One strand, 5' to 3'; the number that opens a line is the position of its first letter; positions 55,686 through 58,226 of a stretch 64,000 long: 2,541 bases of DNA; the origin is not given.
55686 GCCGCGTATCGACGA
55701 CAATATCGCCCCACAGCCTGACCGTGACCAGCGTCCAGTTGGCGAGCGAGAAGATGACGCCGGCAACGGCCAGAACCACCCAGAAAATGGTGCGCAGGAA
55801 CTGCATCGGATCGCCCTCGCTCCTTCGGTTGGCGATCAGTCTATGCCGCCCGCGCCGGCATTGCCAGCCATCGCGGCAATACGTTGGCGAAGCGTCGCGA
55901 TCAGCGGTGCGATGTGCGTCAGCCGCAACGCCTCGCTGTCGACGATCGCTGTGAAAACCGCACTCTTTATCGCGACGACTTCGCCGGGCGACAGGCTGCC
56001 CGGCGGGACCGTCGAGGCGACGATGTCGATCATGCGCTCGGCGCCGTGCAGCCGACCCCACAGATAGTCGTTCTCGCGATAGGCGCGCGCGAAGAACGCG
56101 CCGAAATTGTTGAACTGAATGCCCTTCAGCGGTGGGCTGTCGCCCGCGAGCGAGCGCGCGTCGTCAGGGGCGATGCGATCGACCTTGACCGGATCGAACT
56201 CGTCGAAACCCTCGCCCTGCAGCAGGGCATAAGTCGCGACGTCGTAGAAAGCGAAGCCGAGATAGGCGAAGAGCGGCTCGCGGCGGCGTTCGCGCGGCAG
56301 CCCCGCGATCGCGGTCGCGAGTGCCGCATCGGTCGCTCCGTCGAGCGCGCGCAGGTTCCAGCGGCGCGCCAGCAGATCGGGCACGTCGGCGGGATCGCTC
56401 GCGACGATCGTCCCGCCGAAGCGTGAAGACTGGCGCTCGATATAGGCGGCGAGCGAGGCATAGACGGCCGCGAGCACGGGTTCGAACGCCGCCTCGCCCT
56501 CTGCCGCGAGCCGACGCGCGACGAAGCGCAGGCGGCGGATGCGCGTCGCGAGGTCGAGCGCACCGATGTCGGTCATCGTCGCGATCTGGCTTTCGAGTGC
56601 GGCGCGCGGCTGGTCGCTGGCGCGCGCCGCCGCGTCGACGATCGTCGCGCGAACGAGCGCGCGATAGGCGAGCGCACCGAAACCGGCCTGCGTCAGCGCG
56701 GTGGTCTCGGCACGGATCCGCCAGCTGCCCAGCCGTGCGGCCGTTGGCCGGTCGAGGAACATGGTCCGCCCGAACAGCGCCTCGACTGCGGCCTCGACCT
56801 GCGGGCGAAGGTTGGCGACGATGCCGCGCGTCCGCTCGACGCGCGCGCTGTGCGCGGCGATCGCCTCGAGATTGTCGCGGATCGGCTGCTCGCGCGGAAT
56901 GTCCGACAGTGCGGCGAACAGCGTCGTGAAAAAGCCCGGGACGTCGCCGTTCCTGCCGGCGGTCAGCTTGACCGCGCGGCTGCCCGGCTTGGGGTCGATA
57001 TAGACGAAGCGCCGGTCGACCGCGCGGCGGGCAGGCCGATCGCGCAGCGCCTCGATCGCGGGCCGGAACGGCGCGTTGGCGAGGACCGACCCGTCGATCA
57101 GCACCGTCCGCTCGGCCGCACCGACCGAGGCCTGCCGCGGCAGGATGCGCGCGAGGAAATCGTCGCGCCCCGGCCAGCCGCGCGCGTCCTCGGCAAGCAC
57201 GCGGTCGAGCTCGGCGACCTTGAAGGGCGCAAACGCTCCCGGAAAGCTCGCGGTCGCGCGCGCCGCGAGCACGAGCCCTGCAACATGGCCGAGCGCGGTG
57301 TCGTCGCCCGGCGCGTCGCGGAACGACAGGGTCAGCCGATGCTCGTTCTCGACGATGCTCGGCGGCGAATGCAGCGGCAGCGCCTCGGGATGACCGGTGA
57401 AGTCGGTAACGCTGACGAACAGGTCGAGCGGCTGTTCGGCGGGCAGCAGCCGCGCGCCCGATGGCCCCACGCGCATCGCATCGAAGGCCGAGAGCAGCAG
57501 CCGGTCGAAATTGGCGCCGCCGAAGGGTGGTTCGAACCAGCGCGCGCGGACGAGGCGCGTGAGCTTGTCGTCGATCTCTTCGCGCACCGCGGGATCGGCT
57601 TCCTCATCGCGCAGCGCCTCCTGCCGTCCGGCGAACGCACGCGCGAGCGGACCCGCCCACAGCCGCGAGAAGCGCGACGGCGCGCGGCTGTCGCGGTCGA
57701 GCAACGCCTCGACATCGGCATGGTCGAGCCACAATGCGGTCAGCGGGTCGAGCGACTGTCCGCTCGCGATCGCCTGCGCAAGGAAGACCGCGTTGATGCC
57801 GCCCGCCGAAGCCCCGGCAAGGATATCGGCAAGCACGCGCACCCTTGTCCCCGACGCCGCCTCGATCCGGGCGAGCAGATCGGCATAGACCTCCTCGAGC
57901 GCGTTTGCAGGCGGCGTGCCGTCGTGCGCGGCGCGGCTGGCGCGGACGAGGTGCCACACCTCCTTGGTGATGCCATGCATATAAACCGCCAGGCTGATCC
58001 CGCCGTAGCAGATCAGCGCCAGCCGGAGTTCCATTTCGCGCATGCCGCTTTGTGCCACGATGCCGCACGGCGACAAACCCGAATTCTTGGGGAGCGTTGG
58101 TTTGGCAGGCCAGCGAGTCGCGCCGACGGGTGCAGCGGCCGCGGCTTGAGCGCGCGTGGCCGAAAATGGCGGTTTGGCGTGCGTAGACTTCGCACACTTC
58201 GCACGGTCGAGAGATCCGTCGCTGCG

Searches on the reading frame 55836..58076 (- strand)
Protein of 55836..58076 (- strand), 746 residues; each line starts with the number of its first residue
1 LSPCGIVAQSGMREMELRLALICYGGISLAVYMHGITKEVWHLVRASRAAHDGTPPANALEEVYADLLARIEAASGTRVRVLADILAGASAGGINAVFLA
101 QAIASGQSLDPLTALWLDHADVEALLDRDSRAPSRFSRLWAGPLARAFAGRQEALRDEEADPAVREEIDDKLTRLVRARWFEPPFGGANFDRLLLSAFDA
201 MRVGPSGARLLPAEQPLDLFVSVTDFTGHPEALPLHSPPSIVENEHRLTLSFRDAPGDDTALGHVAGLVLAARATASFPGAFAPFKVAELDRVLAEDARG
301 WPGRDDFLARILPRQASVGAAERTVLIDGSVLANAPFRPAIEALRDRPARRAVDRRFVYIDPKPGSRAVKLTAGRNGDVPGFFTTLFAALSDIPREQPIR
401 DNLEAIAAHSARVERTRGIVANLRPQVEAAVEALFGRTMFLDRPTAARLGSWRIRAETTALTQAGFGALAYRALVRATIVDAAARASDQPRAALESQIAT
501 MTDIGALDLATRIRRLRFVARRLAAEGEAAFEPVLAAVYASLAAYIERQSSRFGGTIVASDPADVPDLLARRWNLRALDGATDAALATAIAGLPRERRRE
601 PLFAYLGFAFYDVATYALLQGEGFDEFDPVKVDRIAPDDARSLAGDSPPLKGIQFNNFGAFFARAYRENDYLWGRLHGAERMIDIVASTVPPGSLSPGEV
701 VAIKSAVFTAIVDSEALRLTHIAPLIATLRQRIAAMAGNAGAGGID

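Call 66: search_protein_families(library=pfam, proteins=[window:55836-58076:-], max_evalue=0.00001)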
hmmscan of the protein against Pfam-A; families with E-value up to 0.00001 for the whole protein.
window:55836-58076:- (746 aa): 2 families
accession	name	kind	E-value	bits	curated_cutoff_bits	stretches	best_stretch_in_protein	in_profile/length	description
PF11856.13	DUF3376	-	8.4e-21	75.3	25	1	399-687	141-400/514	Protein of unknown function (DUF3376)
PF01734.28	Patatin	-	3.6e-12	47.3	27.7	1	76-341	21-191/191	Patatin-like phospholipase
